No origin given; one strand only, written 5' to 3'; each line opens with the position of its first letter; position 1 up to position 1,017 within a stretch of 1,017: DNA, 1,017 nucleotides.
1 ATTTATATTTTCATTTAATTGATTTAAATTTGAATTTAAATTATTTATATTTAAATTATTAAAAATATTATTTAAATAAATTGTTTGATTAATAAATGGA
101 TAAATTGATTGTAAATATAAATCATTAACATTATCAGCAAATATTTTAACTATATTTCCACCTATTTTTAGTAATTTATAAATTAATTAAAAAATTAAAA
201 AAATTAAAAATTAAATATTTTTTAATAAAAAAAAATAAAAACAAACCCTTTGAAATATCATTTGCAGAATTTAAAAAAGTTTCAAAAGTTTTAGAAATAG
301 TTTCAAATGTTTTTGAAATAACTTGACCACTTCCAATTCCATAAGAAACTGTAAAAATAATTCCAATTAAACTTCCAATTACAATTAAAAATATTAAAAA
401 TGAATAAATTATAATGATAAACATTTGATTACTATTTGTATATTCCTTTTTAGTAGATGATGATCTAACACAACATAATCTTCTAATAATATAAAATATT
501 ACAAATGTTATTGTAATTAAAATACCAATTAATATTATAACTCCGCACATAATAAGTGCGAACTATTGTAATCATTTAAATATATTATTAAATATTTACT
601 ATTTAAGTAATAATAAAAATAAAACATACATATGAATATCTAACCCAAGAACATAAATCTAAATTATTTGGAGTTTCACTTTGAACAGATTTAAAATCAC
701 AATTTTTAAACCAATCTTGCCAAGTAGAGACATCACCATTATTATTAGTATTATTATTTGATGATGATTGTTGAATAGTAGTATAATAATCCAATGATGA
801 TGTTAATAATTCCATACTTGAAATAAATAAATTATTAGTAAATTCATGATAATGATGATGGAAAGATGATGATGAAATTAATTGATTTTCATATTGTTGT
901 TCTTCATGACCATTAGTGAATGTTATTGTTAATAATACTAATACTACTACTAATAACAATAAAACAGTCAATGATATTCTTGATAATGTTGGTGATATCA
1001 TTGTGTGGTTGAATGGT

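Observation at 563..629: The two track ORFs form one gene: a 67-nt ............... intron restores the frame exactly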

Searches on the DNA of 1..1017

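Call 48: search_rna_families(source=window, threshold=evalue, max_evalue=1)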
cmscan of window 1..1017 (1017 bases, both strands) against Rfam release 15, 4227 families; matches with E-value up to 1: 1.
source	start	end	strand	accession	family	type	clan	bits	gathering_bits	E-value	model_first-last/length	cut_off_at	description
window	866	924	+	RF01159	snoU18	Gene; snRNA; snoRNA; CD-box;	CL00047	23.4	47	0.51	1-71/71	no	Small nucleolar RNA U18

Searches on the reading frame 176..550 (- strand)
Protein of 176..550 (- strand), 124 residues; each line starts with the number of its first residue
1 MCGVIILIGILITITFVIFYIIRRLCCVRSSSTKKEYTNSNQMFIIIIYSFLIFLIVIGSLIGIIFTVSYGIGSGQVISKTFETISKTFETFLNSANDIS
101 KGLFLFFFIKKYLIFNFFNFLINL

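Call 8: find_encoding_contigs(protein=window:176-550:-, flank=10000)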
Protein window:176-550:- (124 aa): no gene with exactly this product is on record in the collection.

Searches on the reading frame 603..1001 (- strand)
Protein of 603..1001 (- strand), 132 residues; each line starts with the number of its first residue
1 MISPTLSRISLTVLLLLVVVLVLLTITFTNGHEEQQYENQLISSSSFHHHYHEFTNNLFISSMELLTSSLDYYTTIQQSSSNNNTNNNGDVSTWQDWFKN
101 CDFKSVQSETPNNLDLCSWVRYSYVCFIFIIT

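Call 7: find_encoding_contigs(protein=window:603-1001:-, flank=10000)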
Protein window:603-1001:- (132 aa): no gene with exactly this product is on record in the collection.
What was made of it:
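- Tried and rejected: Neither is on record in public assemblies (calls 7, 8), so neither the source contig nor the rest of the gene was recovered.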
